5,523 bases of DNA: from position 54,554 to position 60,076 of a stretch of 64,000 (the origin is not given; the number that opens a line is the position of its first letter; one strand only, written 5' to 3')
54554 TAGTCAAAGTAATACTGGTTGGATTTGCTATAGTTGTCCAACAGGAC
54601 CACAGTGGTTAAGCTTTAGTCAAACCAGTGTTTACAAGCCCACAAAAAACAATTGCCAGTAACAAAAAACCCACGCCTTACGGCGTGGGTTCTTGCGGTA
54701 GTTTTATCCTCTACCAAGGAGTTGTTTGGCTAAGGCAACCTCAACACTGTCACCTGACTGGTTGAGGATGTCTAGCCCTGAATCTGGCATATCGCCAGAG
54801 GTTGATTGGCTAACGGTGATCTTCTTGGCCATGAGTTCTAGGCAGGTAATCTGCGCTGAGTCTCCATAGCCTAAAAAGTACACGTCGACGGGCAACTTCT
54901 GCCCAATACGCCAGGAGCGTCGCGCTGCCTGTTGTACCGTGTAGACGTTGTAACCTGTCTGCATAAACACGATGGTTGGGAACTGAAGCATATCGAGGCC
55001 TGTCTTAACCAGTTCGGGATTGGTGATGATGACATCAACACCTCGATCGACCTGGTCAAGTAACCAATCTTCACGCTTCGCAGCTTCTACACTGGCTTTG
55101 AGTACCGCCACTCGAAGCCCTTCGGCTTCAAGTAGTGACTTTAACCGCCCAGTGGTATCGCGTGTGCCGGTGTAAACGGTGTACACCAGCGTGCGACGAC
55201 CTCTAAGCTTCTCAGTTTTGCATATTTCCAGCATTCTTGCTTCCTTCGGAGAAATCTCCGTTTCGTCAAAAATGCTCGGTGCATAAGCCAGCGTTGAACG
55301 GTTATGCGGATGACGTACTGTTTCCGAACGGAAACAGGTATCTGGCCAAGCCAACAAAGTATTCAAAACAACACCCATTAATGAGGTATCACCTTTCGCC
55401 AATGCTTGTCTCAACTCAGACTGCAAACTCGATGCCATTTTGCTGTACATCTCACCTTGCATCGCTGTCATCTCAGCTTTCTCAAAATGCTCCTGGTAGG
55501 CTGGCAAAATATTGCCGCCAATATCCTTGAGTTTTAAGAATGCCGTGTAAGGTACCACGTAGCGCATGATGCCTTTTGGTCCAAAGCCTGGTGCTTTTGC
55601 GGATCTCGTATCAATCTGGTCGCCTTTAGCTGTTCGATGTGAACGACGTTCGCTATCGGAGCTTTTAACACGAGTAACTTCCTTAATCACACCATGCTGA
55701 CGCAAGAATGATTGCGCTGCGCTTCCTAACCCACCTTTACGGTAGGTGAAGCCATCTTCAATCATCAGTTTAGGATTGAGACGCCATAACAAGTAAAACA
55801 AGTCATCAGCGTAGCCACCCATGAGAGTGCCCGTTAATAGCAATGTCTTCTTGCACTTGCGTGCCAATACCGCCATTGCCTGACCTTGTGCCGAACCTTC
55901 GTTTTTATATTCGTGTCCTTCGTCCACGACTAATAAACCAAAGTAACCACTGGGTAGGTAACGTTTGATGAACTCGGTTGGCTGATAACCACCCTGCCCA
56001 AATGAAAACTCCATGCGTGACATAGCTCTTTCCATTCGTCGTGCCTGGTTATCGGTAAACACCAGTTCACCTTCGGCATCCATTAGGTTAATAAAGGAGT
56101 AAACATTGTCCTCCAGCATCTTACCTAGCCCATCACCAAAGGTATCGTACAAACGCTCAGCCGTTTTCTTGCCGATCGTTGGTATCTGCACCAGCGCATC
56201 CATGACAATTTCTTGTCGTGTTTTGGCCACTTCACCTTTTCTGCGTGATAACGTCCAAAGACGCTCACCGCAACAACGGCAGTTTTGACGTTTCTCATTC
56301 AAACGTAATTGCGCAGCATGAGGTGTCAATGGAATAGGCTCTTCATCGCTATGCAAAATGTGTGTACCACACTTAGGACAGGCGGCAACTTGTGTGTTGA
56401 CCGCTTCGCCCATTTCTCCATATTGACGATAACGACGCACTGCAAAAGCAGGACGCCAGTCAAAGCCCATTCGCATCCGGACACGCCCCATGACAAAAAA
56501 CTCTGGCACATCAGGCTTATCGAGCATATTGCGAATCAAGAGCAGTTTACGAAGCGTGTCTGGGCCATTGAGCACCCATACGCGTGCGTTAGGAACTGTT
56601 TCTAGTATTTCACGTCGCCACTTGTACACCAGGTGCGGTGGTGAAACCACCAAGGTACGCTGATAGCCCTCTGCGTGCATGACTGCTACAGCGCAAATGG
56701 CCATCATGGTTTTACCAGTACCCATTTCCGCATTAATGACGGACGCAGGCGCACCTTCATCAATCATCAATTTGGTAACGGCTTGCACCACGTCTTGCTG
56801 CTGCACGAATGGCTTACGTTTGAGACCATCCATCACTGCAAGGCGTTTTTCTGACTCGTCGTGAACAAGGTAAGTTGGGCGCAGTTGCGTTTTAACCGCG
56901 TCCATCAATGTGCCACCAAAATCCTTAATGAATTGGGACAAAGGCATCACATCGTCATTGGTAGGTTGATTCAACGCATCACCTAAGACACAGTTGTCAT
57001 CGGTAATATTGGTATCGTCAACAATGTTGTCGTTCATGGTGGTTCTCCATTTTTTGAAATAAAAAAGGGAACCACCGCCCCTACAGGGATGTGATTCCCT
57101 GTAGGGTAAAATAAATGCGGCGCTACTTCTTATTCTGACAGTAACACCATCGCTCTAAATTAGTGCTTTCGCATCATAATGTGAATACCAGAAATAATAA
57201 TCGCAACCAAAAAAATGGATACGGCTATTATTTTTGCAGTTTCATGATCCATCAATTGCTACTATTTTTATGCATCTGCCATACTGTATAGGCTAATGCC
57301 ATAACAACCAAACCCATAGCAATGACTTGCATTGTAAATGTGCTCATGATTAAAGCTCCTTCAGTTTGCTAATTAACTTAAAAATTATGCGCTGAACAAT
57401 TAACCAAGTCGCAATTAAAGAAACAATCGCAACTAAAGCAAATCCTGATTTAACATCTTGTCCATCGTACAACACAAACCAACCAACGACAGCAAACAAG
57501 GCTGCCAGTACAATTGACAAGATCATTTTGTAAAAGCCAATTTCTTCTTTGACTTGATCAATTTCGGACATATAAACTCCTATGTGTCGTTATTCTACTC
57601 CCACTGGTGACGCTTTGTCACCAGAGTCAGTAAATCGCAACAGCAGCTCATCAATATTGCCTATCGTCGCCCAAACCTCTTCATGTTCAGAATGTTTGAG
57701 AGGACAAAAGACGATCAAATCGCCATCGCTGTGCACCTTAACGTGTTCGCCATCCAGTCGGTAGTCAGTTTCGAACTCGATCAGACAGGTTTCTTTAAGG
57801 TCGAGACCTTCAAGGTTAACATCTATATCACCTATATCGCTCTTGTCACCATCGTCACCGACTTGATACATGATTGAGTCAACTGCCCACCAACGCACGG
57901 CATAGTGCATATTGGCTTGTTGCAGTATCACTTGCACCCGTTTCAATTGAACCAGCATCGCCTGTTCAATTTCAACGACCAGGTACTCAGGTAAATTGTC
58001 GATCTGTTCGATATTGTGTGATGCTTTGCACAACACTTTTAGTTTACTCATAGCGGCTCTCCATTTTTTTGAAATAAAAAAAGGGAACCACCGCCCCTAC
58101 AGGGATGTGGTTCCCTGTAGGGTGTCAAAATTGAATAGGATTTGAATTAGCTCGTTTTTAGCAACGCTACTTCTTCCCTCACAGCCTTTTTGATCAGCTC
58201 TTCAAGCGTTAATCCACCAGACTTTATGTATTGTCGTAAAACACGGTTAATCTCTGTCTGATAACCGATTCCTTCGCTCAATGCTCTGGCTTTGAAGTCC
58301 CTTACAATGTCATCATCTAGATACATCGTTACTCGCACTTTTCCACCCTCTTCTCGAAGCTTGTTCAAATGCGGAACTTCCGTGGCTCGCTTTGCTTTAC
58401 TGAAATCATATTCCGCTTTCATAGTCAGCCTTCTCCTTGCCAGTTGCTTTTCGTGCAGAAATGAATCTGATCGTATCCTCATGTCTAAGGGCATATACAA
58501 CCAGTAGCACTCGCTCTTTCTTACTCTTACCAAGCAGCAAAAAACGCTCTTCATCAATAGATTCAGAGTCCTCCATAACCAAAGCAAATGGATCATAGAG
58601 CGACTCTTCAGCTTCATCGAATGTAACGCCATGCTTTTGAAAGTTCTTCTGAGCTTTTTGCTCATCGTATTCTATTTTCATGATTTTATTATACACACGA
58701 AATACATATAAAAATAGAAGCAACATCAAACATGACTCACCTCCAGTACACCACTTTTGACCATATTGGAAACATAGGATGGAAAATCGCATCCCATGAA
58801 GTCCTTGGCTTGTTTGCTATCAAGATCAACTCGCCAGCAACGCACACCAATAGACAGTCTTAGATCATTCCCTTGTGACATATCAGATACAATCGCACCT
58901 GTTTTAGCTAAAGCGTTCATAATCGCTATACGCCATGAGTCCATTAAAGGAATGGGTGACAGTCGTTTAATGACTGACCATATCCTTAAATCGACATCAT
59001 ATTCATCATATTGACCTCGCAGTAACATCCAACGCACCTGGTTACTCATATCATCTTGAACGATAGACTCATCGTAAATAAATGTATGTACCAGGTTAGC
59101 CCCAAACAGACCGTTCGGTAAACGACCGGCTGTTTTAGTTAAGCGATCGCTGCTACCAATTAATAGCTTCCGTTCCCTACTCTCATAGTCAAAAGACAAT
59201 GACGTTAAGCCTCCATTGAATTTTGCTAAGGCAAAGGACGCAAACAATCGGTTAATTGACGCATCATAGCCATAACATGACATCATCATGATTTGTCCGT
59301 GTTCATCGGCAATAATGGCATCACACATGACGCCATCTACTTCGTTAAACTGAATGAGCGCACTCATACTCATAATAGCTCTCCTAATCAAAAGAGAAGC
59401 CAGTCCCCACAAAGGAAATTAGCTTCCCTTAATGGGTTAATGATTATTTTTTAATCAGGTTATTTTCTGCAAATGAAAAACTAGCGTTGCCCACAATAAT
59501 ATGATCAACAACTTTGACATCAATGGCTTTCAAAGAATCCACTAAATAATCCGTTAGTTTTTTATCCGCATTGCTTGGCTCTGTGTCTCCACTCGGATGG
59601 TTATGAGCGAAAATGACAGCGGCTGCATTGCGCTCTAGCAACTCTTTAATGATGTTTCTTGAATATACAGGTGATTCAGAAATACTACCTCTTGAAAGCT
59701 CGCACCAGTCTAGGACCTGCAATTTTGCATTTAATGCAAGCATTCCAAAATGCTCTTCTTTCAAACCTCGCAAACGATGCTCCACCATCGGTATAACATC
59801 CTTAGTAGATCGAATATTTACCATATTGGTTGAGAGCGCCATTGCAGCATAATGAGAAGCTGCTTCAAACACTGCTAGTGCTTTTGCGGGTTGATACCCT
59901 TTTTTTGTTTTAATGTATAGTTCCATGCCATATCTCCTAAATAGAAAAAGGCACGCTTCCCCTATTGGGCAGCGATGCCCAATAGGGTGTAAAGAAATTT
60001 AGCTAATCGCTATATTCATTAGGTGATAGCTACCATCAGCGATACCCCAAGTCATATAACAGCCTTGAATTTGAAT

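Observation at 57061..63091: Eight-fold recurring intergenic RNA motif with covariation: alternative hairpins or pseudoknot ending in a U-tract before ICE backbone genes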

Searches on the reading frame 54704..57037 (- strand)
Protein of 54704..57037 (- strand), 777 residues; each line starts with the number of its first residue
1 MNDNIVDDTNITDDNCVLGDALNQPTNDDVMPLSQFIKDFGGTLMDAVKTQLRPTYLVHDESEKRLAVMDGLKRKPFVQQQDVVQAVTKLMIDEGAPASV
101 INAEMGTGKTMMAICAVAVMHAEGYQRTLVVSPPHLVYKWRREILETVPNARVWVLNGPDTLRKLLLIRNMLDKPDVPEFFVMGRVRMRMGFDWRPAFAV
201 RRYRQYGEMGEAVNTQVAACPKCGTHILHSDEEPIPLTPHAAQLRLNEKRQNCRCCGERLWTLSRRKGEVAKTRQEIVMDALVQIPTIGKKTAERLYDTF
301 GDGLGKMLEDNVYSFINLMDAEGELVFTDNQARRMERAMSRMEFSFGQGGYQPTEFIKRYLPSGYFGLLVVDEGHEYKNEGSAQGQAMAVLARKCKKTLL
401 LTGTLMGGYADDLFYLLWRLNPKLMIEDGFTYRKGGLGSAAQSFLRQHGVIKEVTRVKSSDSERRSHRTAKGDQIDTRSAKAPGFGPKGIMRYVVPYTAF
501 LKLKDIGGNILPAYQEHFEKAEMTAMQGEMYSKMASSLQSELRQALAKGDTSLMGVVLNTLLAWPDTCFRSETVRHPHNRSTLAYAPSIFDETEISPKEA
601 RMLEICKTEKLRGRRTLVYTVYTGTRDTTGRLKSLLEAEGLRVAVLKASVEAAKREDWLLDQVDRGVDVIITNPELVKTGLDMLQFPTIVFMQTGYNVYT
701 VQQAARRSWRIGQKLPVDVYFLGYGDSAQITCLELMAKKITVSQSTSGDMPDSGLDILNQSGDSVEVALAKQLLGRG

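Call 11: search_protein_families(library=pfam, proteins=[window:54704-57037:-], max_evalue=0.01)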
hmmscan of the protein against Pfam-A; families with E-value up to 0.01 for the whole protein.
window:54704-57037:- (777 aa): 4 families
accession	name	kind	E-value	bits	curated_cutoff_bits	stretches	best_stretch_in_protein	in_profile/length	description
PF00176.29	SNF2-rel_dom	-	1.1e-12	48.1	24.9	1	99-177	20-106/290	SNF2-related domain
PF04851.21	ResIII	-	4e-08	33.8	22.5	1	79-152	7-81/164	Type III restriction enzyme, res subunit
PF00270.35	DEAD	-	8.3e-06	26.1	26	0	94-133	13-53/167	DEAD/DEAH box helicase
PF00271.37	Helicase_C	-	1.1e-05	26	23.5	1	603-712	7-110/110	Helicase conserved C-terminal domain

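Call 50: search_protein_families(library=pfam, alignment_id=A4, max_evalue=0.0001)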
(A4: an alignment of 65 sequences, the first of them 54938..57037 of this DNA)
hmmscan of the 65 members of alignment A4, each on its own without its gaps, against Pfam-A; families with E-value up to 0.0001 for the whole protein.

A. member 1, window:54938-57037:- (700 aa): 3 families
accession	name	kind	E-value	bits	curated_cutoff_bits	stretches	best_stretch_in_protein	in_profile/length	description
PF00176.29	SNF2-rel_dom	-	7.6e-13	48.6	24.9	1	99-177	20-106/290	SNF2-related domain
PF04851.21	ResIII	-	3e-08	34.2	22.5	0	79-152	7-81/164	Type III restriction enzyme, res subunit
PF00270.35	DEAD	-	5.8e-06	26.6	26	0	94-133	13-53/167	DEAD/DEAH box helicase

B. families by the number of members that match (of 65 scanned): 25 families
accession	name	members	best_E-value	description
PF11348.13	DUF3150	4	1.3e-83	Protein of unknown function (DUF3150)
PF06213.17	CobT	4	1.5e-11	Cobalamin biosynthesis protein CobT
PF00092.34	VWA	4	4.2e-09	von Willebrand factor type A domain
PF03837.19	RecT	3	3.4e-44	RecT family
PF04002.20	RadC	2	1.3e-42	RadC-like JAB domain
PF09588.16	YqaJ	2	3.3e-24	YqaJ-like viral recombinase domain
PF07728.20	AAA_5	2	3.2e-22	AAA domain (dynein-related subfamily)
PF00176.29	SNF2-rel_dom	2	2.1e-15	SNF2-related domain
PF04851.21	ResIII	2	1.8e-09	Type III restriction enzyme, res subunit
PF08406.16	CbbQ_C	2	6e-07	CbbQ/NirQ/NorQ C-terminal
PF00270.35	DEAD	2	4.1e-06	DEAD/DEAH box helicase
PF11775.14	CobT_C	2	4.2e-06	Cobalamin biosynthesis protein CobT VWA domain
PF12684.13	DUF3799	1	9.4e-48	PDDEXK-like domain of unknown function (DUF3799)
PF13708.11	DUF4942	1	8e-39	Domain of unknown function (DUF4942)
PF11679.13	DUF3275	1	2.8e-37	Protein of unknown function (DUF3275)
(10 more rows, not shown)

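Call 80: find_encoding_contigs(protein=window:54704-57037:-, flank=2000, max_places=4)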
Protein window:54704-57037:- (777 aa): 10 contigs read that carry it; 4 places shown.
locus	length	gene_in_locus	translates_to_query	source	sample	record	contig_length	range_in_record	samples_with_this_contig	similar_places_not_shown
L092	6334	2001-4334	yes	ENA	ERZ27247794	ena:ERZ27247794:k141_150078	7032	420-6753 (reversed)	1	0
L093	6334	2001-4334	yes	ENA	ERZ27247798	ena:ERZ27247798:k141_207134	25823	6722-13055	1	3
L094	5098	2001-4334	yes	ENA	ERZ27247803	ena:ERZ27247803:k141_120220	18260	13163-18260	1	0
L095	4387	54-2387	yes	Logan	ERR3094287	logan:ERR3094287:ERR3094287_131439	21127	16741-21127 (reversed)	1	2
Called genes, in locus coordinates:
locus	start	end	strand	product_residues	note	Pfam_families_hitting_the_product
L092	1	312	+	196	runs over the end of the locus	?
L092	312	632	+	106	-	PF04365:BrnT_toxin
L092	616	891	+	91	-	PF14384:BrnA_antitoxin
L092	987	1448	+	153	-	-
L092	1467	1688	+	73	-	-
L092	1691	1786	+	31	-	-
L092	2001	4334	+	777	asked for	PF04851:ResIII (faint), PF00176:SNF2-rel_dom (weak), PF00270:DEAD (faint), PF00271:Helicase_C (faint)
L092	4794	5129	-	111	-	-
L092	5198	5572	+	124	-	PF04266:ASCH (weak)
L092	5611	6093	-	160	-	PF13673:Acetyltransf_10 (weak)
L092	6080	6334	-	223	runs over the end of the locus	?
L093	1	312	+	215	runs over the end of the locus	-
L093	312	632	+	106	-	PF04365:BrnT_toxin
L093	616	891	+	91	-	PF14384:BrnA_antitoxin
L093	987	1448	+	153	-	-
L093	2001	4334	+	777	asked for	PF04851:ResIII (faint), PF00176:SNF2-rel_dom (weak), PF00270:DEAD (faint), PF00271:Helicase_C (faint)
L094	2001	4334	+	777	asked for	PF04851:ResIII (faint), PF00176:SNF2-rel_dom (weak), PF00270:DEAD (faint), PF00271:Helicase_C (faint)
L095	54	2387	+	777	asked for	PF04851:ResIII (faint), PF00176:SNF2-rel_dom (weak), PF00270:DEAD (faint), PF00271:Helicase_C (faint)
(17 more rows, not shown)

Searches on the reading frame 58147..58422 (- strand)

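Call 11: search_protein_families(library=pfam, proteins=[window:58147-58422:-], max_evalue=0.01)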
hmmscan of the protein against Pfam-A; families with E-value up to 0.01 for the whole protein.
window:58147-58422:- (91 aa): 2 families
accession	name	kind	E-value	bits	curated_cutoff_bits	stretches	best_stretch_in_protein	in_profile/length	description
PF14384.12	BrnA_antitoxin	-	1.4e-11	45.1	26.1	1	3-66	7-68/68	BrnA antitoxin of type II toxin-antitoxin system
PF12441.14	CopG_antitoxin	-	0.00041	21.5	28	1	3-64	22-78/79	CopG antitoxin of type II toxin-antitoxin system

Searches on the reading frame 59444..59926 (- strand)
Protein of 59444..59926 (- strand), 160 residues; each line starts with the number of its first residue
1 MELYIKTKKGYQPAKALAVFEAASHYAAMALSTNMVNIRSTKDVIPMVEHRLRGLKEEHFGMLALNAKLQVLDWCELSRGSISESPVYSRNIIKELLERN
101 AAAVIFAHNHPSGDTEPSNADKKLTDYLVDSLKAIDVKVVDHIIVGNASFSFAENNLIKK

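Call 11: search_protein_families(library=pfam, proteins=[window:59444-59926:-], max_evalue=0.01)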
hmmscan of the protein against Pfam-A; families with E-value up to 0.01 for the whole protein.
window:59444-59926:- (160 aa): 2 families
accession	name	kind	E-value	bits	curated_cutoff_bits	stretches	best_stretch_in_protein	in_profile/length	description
PF04002.20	RadC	-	1e-38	132.4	22.1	1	38-156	1-120/121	RadC-like JAB domain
PF14464.11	Prok-JAB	-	3.6e-07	30.5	25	1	47-138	8-95/114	Prokaryotic homologs of the JAB domain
